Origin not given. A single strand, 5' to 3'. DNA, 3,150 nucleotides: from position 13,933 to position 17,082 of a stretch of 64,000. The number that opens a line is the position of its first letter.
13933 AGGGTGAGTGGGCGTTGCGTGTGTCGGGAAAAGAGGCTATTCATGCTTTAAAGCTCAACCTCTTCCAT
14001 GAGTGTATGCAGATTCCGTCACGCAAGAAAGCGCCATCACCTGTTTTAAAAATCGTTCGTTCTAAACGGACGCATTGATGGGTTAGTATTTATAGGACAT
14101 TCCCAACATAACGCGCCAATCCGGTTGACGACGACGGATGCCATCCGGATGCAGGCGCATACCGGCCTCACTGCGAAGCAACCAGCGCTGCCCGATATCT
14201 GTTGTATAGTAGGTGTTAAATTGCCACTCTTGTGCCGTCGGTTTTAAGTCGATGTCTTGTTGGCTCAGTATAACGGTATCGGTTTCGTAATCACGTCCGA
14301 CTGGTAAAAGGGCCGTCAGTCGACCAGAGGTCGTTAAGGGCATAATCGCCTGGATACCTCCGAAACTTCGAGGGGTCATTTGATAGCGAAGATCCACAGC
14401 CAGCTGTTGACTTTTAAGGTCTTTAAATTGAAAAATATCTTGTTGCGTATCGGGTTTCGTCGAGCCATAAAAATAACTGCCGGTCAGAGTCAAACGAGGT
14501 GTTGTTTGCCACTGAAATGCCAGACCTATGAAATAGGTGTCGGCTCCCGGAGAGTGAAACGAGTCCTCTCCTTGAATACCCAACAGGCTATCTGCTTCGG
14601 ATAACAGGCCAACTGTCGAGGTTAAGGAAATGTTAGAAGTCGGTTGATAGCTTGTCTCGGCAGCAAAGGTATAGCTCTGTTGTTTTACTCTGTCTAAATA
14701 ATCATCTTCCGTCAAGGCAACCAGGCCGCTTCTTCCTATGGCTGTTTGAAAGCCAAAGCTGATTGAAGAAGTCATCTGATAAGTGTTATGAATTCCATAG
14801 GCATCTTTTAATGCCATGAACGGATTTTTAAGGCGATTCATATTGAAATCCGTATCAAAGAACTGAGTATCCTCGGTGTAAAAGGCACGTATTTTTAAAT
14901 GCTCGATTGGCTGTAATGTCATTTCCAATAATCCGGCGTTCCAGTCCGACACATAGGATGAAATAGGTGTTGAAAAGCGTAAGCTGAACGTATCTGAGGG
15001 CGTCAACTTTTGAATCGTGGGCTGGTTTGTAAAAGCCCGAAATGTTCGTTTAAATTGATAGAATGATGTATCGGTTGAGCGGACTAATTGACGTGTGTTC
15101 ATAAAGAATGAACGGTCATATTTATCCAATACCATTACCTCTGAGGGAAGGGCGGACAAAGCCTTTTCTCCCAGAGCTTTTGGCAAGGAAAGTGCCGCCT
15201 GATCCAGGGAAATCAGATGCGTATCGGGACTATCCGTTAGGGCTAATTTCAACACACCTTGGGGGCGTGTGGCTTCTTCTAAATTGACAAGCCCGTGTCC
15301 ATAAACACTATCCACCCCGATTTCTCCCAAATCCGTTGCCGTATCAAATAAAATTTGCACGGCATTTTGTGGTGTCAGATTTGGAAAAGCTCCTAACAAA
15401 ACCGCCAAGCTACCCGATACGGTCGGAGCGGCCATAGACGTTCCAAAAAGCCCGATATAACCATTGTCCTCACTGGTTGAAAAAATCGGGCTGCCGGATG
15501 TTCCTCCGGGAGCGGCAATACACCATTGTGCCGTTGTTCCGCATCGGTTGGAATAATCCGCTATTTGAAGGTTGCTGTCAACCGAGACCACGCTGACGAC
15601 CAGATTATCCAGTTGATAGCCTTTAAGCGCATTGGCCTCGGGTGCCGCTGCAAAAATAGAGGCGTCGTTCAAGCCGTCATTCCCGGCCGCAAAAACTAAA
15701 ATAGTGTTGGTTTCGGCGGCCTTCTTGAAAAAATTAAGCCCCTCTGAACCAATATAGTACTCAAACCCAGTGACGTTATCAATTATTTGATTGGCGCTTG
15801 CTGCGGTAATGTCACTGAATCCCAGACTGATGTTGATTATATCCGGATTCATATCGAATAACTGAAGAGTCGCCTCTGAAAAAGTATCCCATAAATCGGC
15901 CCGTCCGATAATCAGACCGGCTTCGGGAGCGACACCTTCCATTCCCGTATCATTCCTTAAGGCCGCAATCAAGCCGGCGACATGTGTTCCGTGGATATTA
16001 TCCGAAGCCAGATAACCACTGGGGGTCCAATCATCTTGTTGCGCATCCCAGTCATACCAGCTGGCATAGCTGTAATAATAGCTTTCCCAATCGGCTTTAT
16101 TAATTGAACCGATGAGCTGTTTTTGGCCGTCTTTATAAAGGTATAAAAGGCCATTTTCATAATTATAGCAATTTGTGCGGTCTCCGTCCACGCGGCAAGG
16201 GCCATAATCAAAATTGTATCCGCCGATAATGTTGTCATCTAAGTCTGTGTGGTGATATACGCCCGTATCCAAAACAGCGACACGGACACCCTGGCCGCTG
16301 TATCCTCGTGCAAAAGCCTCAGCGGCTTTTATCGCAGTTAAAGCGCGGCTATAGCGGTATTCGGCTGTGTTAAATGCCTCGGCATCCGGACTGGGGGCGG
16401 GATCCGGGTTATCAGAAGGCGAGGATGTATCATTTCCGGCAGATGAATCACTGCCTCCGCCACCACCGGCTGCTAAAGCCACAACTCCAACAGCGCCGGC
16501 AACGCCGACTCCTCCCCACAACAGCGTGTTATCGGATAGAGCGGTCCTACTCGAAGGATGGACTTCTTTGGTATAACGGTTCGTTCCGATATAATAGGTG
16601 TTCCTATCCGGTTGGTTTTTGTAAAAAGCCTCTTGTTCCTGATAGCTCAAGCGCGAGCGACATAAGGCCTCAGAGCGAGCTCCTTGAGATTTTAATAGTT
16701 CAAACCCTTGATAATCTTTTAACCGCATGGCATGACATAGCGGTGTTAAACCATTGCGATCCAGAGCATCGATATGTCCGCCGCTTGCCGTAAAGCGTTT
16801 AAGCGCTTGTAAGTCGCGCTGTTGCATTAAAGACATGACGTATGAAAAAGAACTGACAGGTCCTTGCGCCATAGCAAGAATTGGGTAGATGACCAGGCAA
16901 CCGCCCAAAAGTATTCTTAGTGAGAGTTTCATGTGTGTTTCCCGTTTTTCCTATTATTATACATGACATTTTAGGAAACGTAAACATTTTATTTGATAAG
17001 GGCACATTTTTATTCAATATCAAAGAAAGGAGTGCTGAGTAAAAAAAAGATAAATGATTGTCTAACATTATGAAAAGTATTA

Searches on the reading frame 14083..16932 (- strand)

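Call 8: search_protein_families(library=pfam, proteins=[window:14083-16932:-], max_evalue=0.00001)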
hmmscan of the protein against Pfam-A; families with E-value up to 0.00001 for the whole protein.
window:14083-16932:- (949 aa): 1 family
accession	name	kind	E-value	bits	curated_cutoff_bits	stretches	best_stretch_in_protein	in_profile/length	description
PF00082.27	Peptidase_S8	-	1e-46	160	21.8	1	213-547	1-288/288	Subtilase family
